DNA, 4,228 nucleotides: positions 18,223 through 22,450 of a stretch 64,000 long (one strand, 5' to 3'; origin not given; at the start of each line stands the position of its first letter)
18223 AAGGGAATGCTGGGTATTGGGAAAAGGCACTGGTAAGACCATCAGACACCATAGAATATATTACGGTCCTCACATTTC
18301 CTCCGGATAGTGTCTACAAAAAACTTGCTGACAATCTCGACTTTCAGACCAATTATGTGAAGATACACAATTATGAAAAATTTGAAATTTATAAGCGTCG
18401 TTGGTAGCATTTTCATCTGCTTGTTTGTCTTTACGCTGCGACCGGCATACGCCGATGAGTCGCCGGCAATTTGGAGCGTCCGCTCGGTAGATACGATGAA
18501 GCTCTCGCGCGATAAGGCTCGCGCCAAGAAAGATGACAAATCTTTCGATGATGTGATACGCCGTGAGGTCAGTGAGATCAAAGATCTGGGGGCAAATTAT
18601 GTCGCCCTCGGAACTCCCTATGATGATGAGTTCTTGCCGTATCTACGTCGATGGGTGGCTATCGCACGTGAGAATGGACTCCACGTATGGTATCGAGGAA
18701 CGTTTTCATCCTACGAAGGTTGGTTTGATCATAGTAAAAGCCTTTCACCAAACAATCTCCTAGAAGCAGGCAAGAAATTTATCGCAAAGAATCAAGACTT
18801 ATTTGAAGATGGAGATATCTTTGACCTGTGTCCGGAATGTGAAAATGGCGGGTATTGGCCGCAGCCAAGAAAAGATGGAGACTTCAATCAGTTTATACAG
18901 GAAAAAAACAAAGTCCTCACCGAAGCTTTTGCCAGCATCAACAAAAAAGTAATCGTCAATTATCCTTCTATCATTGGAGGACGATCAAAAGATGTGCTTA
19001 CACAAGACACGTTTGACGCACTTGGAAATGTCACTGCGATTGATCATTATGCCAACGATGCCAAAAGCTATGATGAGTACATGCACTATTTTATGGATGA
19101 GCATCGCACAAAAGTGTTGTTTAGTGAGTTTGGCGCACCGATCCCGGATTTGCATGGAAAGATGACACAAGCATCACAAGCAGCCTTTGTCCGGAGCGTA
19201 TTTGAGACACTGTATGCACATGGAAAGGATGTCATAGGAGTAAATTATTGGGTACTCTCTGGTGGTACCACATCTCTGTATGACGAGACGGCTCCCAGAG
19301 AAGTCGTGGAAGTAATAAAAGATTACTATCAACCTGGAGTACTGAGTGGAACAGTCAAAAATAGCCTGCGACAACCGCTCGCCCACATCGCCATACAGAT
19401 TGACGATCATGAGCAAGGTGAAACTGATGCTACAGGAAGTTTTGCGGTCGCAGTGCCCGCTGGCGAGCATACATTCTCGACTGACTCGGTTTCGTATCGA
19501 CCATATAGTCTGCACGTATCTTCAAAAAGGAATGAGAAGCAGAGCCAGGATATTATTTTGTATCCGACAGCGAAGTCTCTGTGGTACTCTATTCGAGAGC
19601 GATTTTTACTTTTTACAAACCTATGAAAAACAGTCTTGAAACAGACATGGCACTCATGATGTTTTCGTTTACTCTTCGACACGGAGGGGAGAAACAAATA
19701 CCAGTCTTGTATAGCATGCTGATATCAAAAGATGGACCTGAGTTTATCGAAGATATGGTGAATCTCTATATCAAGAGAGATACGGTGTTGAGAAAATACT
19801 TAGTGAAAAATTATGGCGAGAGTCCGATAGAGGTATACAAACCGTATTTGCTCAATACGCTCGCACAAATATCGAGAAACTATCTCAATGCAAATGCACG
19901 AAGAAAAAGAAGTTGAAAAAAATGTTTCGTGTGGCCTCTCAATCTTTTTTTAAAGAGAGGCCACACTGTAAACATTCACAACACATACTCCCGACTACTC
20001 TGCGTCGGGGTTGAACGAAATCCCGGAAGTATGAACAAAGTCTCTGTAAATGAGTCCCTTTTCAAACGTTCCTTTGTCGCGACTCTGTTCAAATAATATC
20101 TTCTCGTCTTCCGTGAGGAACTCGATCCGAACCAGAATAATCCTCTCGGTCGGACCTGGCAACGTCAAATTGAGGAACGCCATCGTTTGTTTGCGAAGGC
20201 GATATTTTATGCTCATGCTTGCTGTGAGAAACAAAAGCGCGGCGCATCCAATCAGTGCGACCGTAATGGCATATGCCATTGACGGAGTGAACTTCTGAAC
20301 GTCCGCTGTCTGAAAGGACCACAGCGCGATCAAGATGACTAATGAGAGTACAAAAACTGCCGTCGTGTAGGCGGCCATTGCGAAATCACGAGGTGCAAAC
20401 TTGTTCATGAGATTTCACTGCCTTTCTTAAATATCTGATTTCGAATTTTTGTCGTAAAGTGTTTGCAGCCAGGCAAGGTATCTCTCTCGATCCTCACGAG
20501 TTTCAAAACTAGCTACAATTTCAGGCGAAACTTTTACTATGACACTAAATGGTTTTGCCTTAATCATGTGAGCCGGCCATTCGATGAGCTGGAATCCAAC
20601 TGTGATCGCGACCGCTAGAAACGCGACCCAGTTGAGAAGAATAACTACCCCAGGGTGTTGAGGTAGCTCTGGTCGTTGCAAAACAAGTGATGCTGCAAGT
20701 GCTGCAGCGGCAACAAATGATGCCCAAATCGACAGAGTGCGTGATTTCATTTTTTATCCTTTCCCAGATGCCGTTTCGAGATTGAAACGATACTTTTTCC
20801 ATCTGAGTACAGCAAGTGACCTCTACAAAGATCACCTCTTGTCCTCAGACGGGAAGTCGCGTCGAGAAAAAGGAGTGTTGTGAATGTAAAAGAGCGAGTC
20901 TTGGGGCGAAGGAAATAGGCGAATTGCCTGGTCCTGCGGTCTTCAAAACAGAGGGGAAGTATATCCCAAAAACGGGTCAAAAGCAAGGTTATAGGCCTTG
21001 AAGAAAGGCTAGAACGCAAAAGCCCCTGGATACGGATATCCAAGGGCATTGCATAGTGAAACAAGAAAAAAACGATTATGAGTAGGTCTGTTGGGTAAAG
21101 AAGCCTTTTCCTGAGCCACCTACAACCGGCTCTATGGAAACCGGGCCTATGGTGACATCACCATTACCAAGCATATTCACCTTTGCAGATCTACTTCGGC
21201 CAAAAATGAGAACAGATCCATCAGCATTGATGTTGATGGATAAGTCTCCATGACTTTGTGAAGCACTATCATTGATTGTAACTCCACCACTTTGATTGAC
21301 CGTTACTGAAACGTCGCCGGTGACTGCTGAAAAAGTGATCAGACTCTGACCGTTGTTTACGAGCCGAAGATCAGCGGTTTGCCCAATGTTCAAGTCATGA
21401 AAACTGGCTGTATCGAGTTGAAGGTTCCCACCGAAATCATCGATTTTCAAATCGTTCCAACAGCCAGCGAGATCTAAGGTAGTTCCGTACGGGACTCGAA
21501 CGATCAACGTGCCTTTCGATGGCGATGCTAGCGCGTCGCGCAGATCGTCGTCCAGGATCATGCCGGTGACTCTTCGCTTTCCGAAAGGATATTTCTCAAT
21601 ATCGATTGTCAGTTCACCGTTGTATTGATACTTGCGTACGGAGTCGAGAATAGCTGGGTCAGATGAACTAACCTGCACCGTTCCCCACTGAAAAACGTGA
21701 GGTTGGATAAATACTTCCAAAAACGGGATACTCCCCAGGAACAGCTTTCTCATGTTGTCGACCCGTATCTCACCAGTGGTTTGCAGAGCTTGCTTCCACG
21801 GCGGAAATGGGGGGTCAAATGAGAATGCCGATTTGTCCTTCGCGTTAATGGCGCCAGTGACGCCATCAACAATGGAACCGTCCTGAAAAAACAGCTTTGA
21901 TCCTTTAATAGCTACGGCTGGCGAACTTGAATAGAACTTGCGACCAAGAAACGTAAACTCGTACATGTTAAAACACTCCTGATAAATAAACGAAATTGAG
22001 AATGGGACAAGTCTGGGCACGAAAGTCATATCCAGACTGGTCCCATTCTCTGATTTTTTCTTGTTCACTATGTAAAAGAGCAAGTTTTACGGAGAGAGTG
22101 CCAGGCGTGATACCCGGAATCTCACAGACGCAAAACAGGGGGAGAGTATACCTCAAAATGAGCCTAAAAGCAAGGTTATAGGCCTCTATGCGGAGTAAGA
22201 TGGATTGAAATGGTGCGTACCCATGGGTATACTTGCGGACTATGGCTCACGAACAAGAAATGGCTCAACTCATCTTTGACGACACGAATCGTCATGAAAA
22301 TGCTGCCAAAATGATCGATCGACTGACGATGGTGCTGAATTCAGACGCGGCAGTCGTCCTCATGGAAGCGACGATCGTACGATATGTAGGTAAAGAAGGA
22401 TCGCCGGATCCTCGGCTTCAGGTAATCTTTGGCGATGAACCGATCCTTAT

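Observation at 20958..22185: Duplicated promoter-plus-leader element driving two adjacent envelope-type transcription units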

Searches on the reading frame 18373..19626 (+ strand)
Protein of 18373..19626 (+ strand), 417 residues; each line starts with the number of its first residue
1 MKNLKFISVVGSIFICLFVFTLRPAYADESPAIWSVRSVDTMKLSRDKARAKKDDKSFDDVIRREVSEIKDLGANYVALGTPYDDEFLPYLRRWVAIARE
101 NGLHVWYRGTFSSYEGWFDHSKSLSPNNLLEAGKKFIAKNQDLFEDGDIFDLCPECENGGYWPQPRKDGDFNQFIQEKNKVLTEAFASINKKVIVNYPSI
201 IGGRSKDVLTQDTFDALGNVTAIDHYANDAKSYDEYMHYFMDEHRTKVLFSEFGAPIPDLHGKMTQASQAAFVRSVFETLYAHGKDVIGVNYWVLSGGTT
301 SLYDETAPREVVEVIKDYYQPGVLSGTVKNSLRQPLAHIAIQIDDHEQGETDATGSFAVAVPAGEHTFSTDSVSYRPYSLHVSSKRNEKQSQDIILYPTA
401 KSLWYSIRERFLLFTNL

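Call 10: search_protein_families(library=pfam, proteins=[window:18373-19626:+], max_evalue=0.1)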
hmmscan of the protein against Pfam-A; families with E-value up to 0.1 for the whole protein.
window:18373-19626:+ (417 aa): 2 families
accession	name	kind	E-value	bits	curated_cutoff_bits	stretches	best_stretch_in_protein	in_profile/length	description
PF13715.12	CarbopepD_reg_2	-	2.8e-08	34.1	32.2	1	324-401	1-81/88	CarboxypepD_reg-like domain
PF13620.12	CarboxypepD_reg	-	4.5e-06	27.4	32.3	1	324-394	2-79/82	Carboxypeptidase regulatory-like domain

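Call 28: find_homologous_proteins(query=window:18373-19626:+)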
Query window:18373-19626:+ (417 aa): 610 proteins with E <= 0.001 among 4867 candidates; the best 120 are listed.
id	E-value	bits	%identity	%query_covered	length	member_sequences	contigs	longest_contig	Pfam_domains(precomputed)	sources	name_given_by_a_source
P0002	5.2e-285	963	100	100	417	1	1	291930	PF13715.13,PF13620.13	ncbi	-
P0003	5.7e-220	749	78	99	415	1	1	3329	PF13715.13,PF13620.13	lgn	-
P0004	1.2e-187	642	67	99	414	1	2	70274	PF13715.13,PF13620.13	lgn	-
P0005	3.8e-138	479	53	97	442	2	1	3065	PF13620.13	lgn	-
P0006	1.4e-133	464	51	95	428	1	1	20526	PF13715.13,PF13620.13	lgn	-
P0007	4.4e-129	449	51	96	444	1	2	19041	PF13715.13,PF13620.13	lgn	-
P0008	1.6e-128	447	52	92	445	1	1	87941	PF13715.13,PF13620.13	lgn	-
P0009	3.0e-126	440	49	99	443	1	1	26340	PF13620.13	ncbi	-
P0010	1.0e-125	438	51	92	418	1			PF13620.13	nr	nr:carboxypeptidase-like regulatory domain-containing protein [bacterium]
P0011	2.4e-125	437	47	97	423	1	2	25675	PF13715.13,PF08308.18,PF13620.13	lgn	-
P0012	1.6e-124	434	50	97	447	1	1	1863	PF13715.13,PF13620.13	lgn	-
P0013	2.1e-124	434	48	98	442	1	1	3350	PF13620.13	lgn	-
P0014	3.9e-123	430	48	97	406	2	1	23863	PF13715.13,PF13620.13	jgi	-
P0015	2.1e-122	427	48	98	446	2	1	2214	PF13715.13,PF13620.13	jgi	jgi:hypothetical protein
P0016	4.7e-119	416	47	94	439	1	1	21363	-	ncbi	-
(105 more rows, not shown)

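Call 29: find_encoding_contigs(protein=P0004, flank=10000, max_places=4)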
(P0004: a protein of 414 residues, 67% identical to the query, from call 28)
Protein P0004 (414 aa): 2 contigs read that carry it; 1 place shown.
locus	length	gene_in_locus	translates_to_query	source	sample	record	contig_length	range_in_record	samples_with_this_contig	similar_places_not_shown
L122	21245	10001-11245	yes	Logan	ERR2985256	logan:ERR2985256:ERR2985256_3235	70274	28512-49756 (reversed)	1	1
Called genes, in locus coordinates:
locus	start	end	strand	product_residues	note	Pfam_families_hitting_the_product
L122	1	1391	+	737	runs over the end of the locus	PF00535:Glycos_transf_2, PF10111:Glyco_tranf_2_2 (faint), PF13506:Glyco_transf_21 (faint), PF00535:Glycos_transf_2, PF13641:Glyco_tranf_2_3, PF13632:Glyco_trans_2_3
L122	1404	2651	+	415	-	-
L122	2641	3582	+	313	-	PF00535:Glycos_transf_2, PF13641:Glyco_tranf_2_3, PF13632:Glyco_trans_2_3 (weak)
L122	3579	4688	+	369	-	PF00534:Glycos_transf_1, PF13692:Glyco_trans_1_4, PF20706:GT4-conflict (weak)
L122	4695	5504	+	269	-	PF00535:Glycos_transf_2, PF10111:Glyco_tranf_2_2, PF13641:Glyco_tranf_2_3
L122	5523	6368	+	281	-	PF05575:V_cholerae_RfbT (weak), PF05050:Methyltransf_21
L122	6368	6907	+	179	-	PF00132:Hexapep, PF14602:Hexapep_2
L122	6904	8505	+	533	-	-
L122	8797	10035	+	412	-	PF13231:PMT_2 (weak)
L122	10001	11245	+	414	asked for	PF13620:CarboxypepD_reg (weak), PF13715:CarbopepD_reg_2 (weak)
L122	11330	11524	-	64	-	-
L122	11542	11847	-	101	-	-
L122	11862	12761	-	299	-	-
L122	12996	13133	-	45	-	-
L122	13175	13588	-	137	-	-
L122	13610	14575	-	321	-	PF08308:PEGA, PF08239:SH3_3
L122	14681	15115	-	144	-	-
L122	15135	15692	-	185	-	-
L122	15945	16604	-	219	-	-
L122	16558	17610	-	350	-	PF00044:Gp_dh_N, PF02800:Gp_dh_C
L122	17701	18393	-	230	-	-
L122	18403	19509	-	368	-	PF00162:PGK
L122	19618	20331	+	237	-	PF01551:Peptidase_M23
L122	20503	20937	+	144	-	-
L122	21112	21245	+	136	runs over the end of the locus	-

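Call 30: find_encoding_contigs(protein=P0003, flank=10000, max_places=4)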
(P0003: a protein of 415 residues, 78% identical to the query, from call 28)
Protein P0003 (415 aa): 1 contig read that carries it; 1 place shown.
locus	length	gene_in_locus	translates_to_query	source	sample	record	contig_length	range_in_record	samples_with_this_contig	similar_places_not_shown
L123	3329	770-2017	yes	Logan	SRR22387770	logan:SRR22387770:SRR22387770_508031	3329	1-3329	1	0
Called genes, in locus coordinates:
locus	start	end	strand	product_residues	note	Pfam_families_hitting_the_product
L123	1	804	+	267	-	?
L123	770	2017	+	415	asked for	PF13620:CarboxypepD_reg, PF13715:CarbopepD_reg_2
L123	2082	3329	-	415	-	?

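Call 37: find_encoding_contigs(protein=P0008, flank=10000, max_places=3)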
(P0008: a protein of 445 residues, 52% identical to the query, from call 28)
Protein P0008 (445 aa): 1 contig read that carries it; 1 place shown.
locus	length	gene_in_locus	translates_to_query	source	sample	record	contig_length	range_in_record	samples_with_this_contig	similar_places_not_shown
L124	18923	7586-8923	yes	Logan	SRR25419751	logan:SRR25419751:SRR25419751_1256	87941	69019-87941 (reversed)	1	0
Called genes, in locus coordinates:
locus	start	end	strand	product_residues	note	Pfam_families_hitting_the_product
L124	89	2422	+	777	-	PF13439:Glyco_transf_4, PF13579:Glyco_trans_4_4, PF20706:GT4-conflict, PF00534:Glycos_transf_1, PF13692:Glyco_trans_1_4, PF13524:Glyco_trans_1_2 (faint)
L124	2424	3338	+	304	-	PF13641:Glyco_tranf_2_3, PF00535:Glycos_transf_2, PF13632:Glyco_trans_2_3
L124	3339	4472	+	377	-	PF13439:Glyco_transf_4 (weak), PF00534:Glycos_transf_1, PF13692:Glyco_trans_1_4, PF13524:Glyco_trans_1_2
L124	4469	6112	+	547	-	-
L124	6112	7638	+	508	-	PF13231:PMT_2 (weak)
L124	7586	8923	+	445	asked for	PF13620:CarboxypepD_reg, PF13715:CarbopepD_reg_2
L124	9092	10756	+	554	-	PF00535:Glycos_transf_2, PF13641:Glyco_tranf_2_3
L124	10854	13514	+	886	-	PF13648:Lipocalin_4 (faint), PF08239:SH3_3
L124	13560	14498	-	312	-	PF13527:Acetyltransf_9, PF00583:Acetyltransf_1 (faint)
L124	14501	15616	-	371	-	PF02515:CoA_transf_3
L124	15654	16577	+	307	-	-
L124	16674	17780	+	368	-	-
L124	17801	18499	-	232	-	PF01746:tRNA_m1G_MT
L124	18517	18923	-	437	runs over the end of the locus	-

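Call 38: find_encoding_contigs(protein=P0006, flank=10000, max_places=3)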
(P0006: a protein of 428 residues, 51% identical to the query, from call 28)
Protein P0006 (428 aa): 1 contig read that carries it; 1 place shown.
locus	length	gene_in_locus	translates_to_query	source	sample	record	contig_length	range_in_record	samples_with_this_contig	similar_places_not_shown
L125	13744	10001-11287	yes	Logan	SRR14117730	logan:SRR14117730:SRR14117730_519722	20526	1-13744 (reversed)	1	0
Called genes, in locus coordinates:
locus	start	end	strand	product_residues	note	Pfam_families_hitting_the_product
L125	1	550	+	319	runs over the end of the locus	PF01594:AI-2E_transport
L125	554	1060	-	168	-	-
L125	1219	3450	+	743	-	PF00535:Glycos_transf_2, PF10111:Glyco_tranf_2_2 (weak), PF13641:Glyco_tranf_2_3, PF00535:Glycos_transf_2, PF13632:Glyco_trans_2_3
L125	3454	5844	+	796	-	PF13440:Polysacc_synt_3 (weak), PF13439:Glyco_transf_4, PF13579:Glyco_trans_4_4, PF20706:GT4-conflict, PF00534:Glycos_transf_1, PF13524:Glyco_trans_1_2, PF13692:Glyco_trans_1_4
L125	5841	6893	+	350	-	PF04230:PS_pyruv_trans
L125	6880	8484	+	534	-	-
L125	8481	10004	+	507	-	PF13231:PMT_2 (weak)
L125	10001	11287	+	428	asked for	PF13620:CarboxypepD_reg, PF13715:CarbopepD_reg_2 (weak)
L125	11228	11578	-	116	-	PF07784:DUF1622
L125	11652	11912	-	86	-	PF00403:HMA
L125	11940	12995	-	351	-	PF13386:DsbD_2, PF13473:Cupredoxin_1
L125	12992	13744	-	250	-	?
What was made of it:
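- Tried and rejected: Loci L124 and L125, fetched through neighbour-gene homologues, lack the island (calls 37, 38).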

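Call 95: search_protein_families(library=pfam, proteins=[L122:14681-15115:-, L122:11542-11847:-, L122:11330-11524:-, L122:13175-13588:-, L122:15135-15692:-], max_evalue=0.01)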
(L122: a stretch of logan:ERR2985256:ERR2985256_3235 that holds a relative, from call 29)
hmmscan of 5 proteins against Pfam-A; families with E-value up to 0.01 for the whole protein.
L122:14681-15115:- (144 aa): 0 families

L122:11542-11847:- (101 aa): 0 families

L122:11330-11524:- (64 aa): 0 families

L122:13175-13588:- (137 aa): 0 families

L122:15135-15692:- (185 aa): 0 families

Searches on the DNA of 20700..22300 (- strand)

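Call 8: search_rna_families(source=window, start=20700, end=22300, threshold=evalue, max_evalue=10)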
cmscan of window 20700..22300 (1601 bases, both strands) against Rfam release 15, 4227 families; matches with E-value up to 10: 5.
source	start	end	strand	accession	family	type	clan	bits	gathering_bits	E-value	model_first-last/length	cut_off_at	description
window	21985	22065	+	RF04299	MIR814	Gene; miRNA;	-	23.3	90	0.22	1-83/83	no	MIR814 microRNA precursor family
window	21984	22066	-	RF02006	mir-1253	Gene; miRNA;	-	22.1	103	0.2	1-94/94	no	mir-1253 microRNA precursor family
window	21987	22051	+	RF00426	SCARNA15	Gene; snRNA; snoRNA; scaRNA;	CL00019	19.5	65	1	58-121/128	no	Small Cajal body specific RNA 15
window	20750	20788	-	RF01315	CRISPR-DR2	Gene; CRISPR;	CL00014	18.3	37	4.1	1-30/30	no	CRISPR RNA direct repeat element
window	20883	21012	+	RF02798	CssrA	Gene; sRNA;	-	14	93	7.5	1-111/111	no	Chromosome-encoded Shigella sRNA A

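Call 101: search_rna_families(sources=[L258, L260, L262], threshold=evalue, max_evalue=1)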
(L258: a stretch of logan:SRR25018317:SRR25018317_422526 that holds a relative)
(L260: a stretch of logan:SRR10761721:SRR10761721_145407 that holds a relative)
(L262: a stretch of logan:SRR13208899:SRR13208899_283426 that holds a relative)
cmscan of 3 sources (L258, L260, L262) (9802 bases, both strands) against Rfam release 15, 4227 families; matches with E-value up to 1: 1.
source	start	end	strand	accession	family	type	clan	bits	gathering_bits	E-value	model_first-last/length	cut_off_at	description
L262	111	190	+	RF00906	MIR1120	Gene; miRNA;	-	29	86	0.018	1-87/87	no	MIR1120/MIR1122 microRNA precursor family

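Call 102: search_dna_similar(query=window:22061-22190:-, collection=phages, mode=distant, max_evalue=1, max_rows=10)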
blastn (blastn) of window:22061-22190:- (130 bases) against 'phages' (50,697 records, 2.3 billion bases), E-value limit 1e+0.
Records with a match: 1; places in all: 1; records where one place covers at least 80% of the query: 0.
Best place of each record, by identity: 80-90% 1.
By first word of the organism name: Aeromonas 1.
By host as written in the record: Aeromonas hydrophila subsp. hydrophila MCC2052 1.
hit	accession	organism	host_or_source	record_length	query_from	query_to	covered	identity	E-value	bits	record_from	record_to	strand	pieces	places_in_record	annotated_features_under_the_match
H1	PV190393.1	Aeromonas phage AhP_Mru1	Aeromonas hydrophila subsp. hydrophila ...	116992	53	93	32%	80.5%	4e-1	39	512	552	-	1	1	thymidylate synthase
